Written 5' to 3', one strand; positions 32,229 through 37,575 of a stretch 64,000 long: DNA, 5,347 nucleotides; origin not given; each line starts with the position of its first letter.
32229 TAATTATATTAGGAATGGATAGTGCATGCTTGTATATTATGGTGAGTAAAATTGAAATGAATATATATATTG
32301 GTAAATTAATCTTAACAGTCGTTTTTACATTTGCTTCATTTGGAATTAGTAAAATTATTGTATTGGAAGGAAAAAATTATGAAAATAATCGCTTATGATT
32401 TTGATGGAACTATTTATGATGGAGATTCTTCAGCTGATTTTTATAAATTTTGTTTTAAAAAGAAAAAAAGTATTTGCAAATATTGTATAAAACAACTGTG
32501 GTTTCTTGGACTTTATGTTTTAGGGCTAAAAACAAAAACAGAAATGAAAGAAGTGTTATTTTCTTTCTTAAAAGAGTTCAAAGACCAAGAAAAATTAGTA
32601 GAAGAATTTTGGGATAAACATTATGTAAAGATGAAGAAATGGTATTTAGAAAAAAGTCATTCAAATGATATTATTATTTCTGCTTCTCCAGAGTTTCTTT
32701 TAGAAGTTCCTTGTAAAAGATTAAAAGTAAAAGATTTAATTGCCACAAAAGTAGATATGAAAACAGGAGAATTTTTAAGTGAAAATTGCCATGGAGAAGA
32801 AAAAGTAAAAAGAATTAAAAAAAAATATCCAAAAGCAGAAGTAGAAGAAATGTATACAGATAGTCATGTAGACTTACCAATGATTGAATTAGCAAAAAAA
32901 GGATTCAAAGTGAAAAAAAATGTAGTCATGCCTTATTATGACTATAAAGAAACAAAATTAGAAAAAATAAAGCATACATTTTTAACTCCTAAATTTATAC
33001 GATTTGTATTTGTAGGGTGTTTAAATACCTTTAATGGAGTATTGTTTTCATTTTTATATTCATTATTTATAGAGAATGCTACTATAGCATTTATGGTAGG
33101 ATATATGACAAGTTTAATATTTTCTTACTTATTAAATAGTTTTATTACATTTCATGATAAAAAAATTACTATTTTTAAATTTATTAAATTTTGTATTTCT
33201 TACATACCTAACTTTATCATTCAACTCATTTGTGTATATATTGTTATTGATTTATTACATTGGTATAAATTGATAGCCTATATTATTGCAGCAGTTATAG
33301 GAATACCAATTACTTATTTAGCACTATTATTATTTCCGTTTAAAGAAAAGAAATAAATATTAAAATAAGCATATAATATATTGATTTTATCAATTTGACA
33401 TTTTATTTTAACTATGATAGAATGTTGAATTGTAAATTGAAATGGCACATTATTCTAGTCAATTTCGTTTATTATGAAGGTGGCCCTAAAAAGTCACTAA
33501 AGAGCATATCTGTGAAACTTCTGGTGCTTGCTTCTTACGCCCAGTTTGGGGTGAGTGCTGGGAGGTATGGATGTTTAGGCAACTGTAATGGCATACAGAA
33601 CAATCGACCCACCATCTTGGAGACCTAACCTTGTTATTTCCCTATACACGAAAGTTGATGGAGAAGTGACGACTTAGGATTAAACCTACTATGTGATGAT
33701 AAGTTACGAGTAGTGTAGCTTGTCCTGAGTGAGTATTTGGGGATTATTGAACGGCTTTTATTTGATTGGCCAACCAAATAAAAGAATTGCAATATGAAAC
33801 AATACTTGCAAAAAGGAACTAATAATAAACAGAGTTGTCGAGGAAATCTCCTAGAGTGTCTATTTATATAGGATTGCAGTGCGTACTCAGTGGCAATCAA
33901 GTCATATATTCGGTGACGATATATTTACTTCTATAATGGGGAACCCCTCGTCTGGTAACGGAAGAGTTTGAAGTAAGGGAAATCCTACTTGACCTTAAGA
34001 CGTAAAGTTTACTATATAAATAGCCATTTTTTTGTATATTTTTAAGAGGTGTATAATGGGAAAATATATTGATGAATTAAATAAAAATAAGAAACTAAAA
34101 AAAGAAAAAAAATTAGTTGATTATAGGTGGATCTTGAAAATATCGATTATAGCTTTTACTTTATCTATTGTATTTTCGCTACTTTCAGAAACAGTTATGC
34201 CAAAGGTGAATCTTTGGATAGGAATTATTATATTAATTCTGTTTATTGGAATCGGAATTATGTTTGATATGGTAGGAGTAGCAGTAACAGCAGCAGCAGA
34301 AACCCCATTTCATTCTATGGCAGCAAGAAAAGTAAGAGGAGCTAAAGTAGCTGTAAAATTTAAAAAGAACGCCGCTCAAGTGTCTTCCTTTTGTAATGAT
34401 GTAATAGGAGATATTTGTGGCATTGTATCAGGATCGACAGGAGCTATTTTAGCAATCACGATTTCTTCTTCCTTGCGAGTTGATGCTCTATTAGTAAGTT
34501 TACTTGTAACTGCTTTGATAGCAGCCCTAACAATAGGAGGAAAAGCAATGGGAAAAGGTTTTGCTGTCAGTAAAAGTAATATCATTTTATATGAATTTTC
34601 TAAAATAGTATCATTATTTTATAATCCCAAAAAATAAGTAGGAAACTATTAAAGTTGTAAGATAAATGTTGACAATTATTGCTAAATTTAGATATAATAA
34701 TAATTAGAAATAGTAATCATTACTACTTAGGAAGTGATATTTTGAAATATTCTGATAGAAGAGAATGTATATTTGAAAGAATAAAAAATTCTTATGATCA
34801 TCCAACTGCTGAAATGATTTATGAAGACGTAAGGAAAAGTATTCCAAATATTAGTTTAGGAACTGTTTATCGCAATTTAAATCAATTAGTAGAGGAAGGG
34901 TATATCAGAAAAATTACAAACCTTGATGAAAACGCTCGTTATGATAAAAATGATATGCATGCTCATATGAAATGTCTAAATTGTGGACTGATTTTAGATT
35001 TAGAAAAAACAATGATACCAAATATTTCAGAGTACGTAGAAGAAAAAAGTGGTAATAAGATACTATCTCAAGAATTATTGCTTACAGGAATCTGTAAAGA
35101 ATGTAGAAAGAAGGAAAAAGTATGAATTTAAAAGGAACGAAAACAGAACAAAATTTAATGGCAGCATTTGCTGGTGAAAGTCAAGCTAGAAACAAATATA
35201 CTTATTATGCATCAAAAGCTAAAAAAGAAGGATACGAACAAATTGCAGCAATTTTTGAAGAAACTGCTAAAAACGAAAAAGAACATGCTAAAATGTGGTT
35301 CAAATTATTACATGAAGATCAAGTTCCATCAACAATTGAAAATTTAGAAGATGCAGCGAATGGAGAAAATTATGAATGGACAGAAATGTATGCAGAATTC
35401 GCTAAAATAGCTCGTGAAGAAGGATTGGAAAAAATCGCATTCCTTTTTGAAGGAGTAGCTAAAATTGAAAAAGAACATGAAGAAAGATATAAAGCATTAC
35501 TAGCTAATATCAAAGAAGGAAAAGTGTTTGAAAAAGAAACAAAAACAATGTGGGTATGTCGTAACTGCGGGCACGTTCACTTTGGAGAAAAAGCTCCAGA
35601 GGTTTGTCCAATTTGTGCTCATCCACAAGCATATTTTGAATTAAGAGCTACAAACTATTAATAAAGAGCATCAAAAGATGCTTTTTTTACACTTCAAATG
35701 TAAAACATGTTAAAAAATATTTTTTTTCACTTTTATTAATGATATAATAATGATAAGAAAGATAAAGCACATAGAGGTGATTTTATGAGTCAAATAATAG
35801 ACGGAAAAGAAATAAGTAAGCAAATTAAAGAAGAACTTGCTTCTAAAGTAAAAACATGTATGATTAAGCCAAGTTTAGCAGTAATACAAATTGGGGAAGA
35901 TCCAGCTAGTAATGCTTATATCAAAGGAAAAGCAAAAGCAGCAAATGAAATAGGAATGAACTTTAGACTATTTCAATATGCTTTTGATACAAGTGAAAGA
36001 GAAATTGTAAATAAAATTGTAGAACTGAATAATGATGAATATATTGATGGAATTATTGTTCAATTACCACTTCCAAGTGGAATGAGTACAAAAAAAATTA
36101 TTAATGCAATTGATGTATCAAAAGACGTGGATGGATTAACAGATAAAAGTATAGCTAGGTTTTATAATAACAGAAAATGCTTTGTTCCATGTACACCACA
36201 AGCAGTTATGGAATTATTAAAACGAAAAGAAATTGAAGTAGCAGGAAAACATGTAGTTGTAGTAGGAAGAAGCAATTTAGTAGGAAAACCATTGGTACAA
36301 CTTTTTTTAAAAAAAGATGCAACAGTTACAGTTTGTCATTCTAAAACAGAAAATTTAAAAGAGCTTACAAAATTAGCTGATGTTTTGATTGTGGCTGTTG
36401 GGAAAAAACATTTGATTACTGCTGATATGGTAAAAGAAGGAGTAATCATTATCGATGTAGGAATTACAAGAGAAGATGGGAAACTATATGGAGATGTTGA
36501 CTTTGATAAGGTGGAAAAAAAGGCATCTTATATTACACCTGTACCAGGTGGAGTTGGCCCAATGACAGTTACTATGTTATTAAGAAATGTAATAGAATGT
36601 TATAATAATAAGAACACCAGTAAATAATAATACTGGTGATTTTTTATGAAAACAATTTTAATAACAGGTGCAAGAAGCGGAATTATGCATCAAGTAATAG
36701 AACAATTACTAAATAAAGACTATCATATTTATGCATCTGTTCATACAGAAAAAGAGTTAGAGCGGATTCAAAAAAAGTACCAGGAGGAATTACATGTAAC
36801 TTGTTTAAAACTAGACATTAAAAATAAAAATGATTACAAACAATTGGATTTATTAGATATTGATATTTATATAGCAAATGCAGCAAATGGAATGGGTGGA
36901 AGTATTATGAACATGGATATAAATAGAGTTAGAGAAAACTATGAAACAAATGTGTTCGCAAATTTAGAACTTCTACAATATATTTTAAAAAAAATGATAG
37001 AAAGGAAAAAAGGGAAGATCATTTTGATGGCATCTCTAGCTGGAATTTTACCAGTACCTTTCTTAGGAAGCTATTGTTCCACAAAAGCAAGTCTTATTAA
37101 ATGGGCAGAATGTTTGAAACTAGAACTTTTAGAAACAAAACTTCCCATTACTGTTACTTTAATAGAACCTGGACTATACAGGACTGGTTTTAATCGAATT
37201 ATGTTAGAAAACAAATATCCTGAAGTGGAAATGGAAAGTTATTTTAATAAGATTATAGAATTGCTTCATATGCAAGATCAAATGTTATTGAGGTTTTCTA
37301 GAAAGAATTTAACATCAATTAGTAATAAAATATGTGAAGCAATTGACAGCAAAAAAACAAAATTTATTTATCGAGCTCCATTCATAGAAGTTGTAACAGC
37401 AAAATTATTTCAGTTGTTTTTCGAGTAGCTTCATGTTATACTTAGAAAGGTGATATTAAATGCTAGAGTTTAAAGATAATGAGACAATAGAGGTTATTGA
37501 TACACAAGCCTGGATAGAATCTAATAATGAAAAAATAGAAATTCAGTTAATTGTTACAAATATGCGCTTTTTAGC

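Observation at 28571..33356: Firmicute counterpart of the mycobacterial lipid-linked pentofuranose donor pathway: DPPR-synthase-like UbiA enzyme, GT-C transferase, GT2, GtrA, and a unique HAD-phosphatase-GtrA fusion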

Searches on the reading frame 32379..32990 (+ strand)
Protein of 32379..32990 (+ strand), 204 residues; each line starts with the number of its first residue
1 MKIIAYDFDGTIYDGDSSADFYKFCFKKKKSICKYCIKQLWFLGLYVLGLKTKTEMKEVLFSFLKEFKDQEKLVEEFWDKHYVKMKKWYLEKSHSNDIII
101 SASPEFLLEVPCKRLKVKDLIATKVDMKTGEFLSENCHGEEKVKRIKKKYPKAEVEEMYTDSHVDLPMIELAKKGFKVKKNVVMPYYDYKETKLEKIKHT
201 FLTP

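Call 16: find_homologous_proteins(query=window:32379-32990:+, max_evalue=0.001)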
Query window:32379-32990:+ (204 aa): 2519 proteins with E <= 0.001 among 2609 candidates; the best 120 are listed.
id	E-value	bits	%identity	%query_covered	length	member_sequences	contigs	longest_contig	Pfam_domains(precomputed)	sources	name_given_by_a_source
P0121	1.3e-129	448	100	100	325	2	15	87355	PF04138.21,PF12710.14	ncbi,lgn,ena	-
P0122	1.2e-110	386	84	100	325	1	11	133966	PF04138.21,PF12710.14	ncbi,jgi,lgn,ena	-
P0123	4.6e-106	371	81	100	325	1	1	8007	PF04138.21,PF12710.14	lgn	-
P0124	3.2e-105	369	81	100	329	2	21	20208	PF04138.21,PF12710.14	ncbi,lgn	-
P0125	5.0e-101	355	77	100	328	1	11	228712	PF04138.21,PF12710.14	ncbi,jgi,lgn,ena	-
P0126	1.2e-100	354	76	100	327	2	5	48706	PF04138.21,PF12710.14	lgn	-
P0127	1.1e-98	347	75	100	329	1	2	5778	PF04138.21,PF12710.14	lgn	-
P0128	5.6e-98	345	75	100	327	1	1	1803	PF04138.21,PF12710.14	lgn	-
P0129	7.3e-98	344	75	100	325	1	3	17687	PF04138.21,PF12710.14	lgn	-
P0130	1.9e-97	343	75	100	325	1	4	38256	PF04138.21,PF12710.14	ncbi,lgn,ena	-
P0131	1.6e-94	334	74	100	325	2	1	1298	PF04138.21,PF12710.14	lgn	-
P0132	3.6e-94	332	73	100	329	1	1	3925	PF04138.21,PF12710.14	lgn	-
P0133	1.8e-93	330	70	100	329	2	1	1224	PF04138.21,PF12710.14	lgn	-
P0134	5.2e-92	325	72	100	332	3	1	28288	PF04138.21,PF12710.14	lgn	-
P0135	7.7e-92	325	72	100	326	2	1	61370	PF04138.21,PF12710.14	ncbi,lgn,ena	-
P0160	7.2e-77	276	66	92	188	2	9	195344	PF12710.14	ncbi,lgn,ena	-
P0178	4.3e-64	234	58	91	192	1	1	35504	PF12710.14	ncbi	-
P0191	6.2e-57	211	51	97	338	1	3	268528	PF04138.21,PF12710.14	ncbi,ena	-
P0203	2.2e-55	206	53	91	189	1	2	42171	PF12710.14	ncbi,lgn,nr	ncbi:MAG: haloacid dehalogenase-like hydrolase [Bacilli bacterium]|nr:haloacid dehalogenase-like hyd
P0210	1.0e-54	204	57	98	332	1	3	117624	PF04138.21,PF12710.14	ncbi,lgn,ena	-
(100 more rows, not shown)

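Call 29: search_protein_families(library=ncbifam, proteins=[window:32379-32990:+, P0160, P0203, P0178], max_evalue=10)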
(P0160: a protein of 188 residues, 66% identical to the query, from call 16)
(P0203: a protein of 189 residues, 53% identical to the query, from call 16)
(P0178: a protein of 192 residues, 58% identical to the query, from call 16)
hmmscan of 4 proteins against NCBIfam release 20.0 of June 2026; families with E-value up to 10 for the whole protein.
window:32379-32990:+ (204 aa): 6 families
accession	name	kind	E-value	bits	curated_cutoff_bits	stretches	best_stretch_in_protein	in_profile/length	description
TIGR01490.1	HAD-SF-IB-hyp1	subfamily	5.9e-19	69.1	98.3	1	5-173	3-191/202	HAD-IB family hydrolase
TIGR01488.1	HAD-SF-IB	subfamily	7.1e-14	52.1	45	1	4-172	2-177/177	HAD-IB family phosphatase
NF052360.1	HolPasePseu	equivalog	8.6e-10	38.6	280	1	1-178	1-197/218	histidinol-phosphatase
TIGR01545.1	YfhB_g-proteo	equivalog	5.7e-08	32.8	259.25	1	2-181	6-203/210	phosphatidylglycerophosphatase C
NF052359.1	HolPaseNeis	equivalog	4.2e-05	23.3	400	1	3-181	3-203/221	histidinol-phosphatase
NF011121.0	PRK14552.1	equivalog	0.0047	16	452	1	117-156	345-386/417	C/D box methylation guide ribonucleoprotein complex aNOP56 subunit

P0160 (188 aa): 5 families
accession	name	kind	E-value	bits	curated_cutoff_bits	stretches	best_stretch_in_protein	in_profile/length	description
TIGR01490.1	HAD-SF-IB-hyp1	subfamily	1.9e-19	70.7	98.3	1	4-180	2-198/202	HAD-IB family hydrolase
TIGR01488.1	HAD-SF-IB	subfamily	2.4e-13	50.4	45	1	3-171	1-176/177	HAD-IB family phosphatase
NF052360.1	HolPasePseu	equivalog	3.6e-10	39.9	280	1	1-182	1-201/218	histidinol-phosphatase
NF052359.1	HolPaseNeis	equivalog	6.5e-08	32.5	400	1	36-184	53-206/221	histidinol-phosphatase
TIGR01545.1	YfhB_g-proteo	equivalog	1.2e-05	25.3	259.25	1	87-180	104-202/210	phosphatidylglycerophosphatase C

P0203 (189 aa): 5 families
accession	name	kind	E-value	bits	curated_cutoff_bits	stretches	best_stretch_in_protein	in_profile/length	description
TIGR01490.1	HAD-SF-IB-hyp1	subfamily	4.3e-14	53.2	98.3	1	5-179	3-197/202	HAD-IB family hydrolase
TIGR01488.1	HAD-SF-IB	subfamily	9.4e-08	32.2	45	1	5-171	3-176/177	HAD-IB family phosphatase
NF052360.1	HolPasePseu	equivalog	5e-05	23.1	280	1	98-180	108-199/218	histidinol-phosphatase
TIGR01545.1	YfhB_g-proteo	equivalog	0.00045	20.1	259.25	1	89-178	106-200/210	phosphatidylglycerophosphatase C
NF011651.0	PRK15069.1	subfamily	0.083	12.2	306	1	21-61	61-98/237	histidine ABC transporter permease HisM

P0178 (192 aa): 5 families
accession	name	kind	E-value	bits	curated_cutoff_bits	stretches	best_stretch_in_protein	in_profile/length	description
TIGR01490.1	HAD-SF-IB-hyp1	subfamily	4.7e-19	69.4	98.3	1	4-182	2-200/202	HAD-IB family hydrolase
TIGR01488.1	HAD-SF-IB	subfamily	2.8e-14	53.5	45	1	5-171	3-176/177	HAD-IB family phosphatase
NF052360.1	HolPasePseu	equivalog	2.6e-11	43.6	280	1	91-187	101-206/218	histidinol-phosphatase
NF052359.1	HolPaseNeis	equivalog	4e-06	26.7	400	1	92-187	102-209/221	histidinol-phosphatase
TIGR01545.1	YfhB_g-proteo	equivalog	0.00013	21.9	259.25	1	52-180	74-202/210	phosphatidylglycerophosphatase C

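Call 55: search_dna_similar(query=window:32379-32990:+, collection=phages, mode=protein, max_evalue=0.001, max_rows=30)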
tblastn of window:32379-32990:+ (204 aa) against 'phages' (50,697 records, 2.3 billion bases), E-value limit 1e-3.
Records with a match: 3; places in all: 3; records where one place covers at least 80% of the query: 2.
Best place of each record, by identity: <60% 3.
By first word of the organism name: Bacteriophage 3.
By host as written in the record: - 3.
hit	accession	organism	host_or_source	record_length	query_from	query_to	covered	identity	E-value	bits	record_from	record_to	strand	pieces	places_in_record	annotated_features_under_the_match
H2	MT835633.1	Bacteriophage sp.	human fecal samples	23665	1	181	89%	35.1%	4e-21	96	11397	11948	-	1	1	record has no annotation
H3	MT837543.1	Bacteriophage sp.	human fecal samples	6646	2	176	86%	25.9%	5e-4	46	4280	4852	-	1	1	record has no annotation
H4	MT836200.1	Bacteriophage sp.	human fecal samples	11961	5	118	56%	35.6%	4e-11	67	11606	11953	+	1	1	record has no annotation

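Call 77: find_encoding_contigs(protein=P0191, flank=6000, max_places=2)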
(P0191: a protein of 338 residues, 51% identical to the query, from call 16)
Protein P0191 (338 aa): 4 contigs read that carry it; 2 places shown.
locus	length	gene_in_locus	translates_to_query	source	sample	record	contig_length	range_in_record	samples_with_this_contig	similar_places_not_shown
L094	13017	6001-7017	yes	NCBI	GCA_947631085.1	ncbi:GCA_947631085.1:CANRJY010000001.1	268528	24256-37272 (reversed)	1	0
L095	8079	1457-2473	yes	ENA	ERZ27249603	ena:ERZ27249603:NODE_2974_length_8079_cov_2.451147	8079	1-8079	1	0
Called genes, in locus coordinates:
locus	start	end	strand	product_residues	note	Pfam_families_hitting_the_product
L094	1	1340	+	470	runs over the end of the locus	PF00682:HMGL-like, PF02436:PYC_OADA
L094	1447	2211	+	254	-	PF03807:F420_oxidored, PF14748:P5CR_dimer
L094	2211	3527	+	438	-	PF01507:PAPS_reduct, PF11922:DUF3440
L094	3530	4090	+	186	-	PF02195:ParB_N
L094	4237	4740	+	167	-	PF02559:CarD_TRCF_RID, PF21095:CarD_C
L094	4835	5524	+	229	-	PF01128:IspD, PF12804:NTP_transf_3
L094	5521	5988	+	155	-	PF02542:YgbB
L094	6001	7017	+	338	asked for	PF12710:HAD, PF04138:GtrA_DPMS_TM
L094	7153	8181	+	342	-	PF00294:PfkB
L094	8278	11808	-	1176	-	PF01855:POR_N, PF17147:PFOR_II, PF01558:POR, PF10371:EKR, PF12838:Fer4_7, PF13183:Fer4_8, PF13484:Fer4_16, PF02775:TPP_enzyme_C, +7 more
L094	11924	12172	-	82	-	-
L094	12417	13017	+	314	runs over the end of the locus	PF02603:Hpr_kinase_N, PF07475:Hpr_kinase_C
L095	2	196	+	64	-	?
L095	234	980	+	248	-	PF01128:IspD, PF12804:NTP_transf_3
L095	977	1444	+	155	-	PF02542:YgbB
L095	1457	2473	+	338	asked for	PF12710:HAD, PF04138:GtrA_DPMS_TM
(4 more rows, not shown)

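Call 78: find_encoding_contigs(protein=P0210, flank=6000, max_places=2)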
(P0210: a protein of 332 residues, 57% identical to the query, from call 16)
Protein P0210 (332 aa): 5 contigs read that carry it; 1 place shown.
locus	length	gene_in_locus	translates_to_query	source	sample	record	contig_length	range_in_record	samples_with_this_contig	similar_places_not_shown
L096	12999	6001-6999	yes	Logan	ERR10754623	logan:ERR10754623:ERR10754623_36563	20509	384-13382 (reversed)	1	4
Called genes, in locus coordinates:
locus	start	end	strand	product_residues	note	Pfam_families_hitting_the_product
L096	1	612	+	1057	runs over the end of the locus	PF00535:Glycos_transf_2, PF10111:Glyco_tranf_2_2, PF13506:Glyco_transf_21 (faint), PF13641:Glyco_tranf_2_3, PF00535:Glycos_transf_2, PF10111:Glyco_tranf_2_2, PF13641:Glyco_tranf_2_3 (weak), PF04230:PS_pyruv_trans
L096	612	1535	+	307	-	PF00535:Glycos_transf_2, PF10111:Glyco_tranf_2_2, PF13506:Glyco_transf_21 (weak), PF13641:Glyco_tranf_2_3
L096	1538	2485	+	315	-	PF00535:Glycos_transf_2, PF10111:Glyco_tranf_2_2, PF13641:Glyco_tranf_2_3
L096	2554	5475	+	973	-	PF13425:O-antigen_lig, PF20706:GT4-conflict, PF00534:Glycos_transf_1, PF13692:Glyco_trans_1_4, PF08660:Alg14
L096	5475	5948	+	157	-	PF04101:Glyco_tran_28_C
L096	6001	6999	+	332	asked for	PF12710:HAD, PF04138:GtrA_DPMS_TM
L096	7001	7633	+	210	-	PF01066:CDP-OH_P_transf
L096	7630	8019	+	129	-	PF04138:GtrA_DPMS_TM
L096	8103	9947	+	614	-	PF00005:ABC_tran, PF13304:AAA_21 (faint), PF02687:FtsX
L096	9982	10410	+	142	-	-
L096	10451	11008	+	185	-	PF06130:PTAC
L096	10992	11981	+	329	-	PF00724:Oxidored_FMN (faint), PF01207:Dus, PF00977:His_biosynth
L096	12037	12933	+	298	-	-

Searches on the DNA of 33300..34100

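Call 81: search_rna_families(source=window, start=33300, end=34100, threshold=gathering)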
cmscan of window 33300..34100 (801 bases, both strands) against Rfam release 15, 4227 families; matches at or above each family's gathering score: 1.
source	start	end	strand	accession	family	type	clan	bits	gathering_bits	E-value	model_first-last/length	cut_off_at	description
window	33426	34043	+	RF01071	OLE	Gene;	-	398.9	50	1.3e-115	1-616/616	no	Ornate Large Extremophilic RNA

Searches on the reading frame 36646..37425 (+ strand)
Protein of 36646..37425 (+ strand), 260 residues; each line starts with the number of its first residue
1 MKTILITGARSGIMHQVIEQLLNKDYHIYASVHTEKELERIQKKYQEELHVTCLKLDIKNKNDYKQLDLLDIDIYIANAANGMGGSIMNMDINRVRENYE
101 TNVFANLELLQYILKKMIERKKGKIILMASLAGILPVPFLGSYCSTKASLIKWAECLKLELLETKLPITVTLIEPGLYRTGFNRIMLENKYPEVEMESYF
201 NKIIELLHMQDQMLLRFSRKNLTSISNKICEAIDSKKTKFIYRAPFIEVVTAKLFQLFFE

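Call 43: search_protein_families(library=pfam, proteins=[window:36646-37425:+], max_evalue=0.001)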
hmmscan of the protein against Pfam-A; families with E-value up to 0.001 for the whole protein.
window:36646-37425:+ (260 aa): 2 families
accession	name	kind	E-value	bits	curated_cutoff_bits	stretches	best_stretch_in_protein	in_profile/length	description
PF00106.31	adh_short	-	1e-30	107.1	26.6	1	2-184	1-188/195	short chain dehydrogenase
PF13561.12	adh_short_C2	-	2e-13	50.9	27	1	8-185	1-183/236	Enoyl-(Acyl carrier protein) reductase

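Call 47: search_protein_families(library=ncbifam, proteins=[window:36646-37425:+], max_evalue=0.001)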
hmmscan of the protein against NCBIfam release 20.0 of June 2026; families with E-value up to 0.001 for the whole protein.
window:36646-37425:+ (260 aa): 169 families (the best 25 are shown)
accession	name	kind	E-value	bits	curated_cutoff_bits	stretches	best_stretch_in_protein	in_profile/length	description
NF006776.0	PRK09291.1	equivalog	2.5e-49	168.2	265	1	1-212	2-212/257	SDR family oxidoreductase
NF004826.0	PRK06182.1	subfamily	1.5e-33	116.2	305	1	2-246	5-248/274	oxidoreductase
NF005372.1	PRK06914.1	subfamily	7.7e-33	113.9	320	1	2-243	3-249/279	SDR family oxidoreductase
NF004824.0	PRK06180.1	subfamily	6.8e-28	97.6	298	1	2-188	5-194/279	oxidoreductase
NF004649.0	PRK05993.1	equivalog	5.5e-27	94.7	387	1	2-243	5-249/277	SDR family oxidoreductase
NF004823.0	PRK06179.1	subfamily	1.1e-26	93.9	310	1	2-240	6-236/271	oxidoreductase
NF004284.0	PRK05693.1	equivalog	3.9e-26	92.2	326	1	1-203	1-201/274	SDR family oxidoreductase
NF049977.1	KDhSphingRedKdsR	equivalog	1.3e-25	90.3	400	1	2-253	4-249/267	3-ketodihydrosphingosine reductase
NF006114.0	PRK08263.1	subfamily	4e-25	88.6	290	1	2-191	4-195/280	short chain dehydrogenase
NF040690.1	mycolate_SDR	equivalog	6.6e-23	81.4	380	1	4-180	11-191/265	mycolate reductase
NF006118.0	PRK08264.1-4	subfamily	9.1e-23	81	279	1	2-178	6-181/244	SDR family oxidoreductase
NF005950.0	PRK08017.1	equivalog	1.3e-22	80.3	326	1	2-184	3-185/256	SDR family oxidoreductase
TIGR04316.1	dhbA_paeA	equivalog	2.3e-22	79.8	300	1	4-193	1-195/250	2,3-dihydro-2,3-dihydroxybenzoate dehydrogenase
NF005559.1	PRK07231.1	subfamily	2.4e-22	79.6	215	1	2-195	5-203/249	glucose 1-dehydrogenase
NF047420.2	EF_P_mod_YmfI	equivalog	1.2e-21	77.6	238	1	4-195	2-195/236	elongation factor P 5-aminopentanone reductase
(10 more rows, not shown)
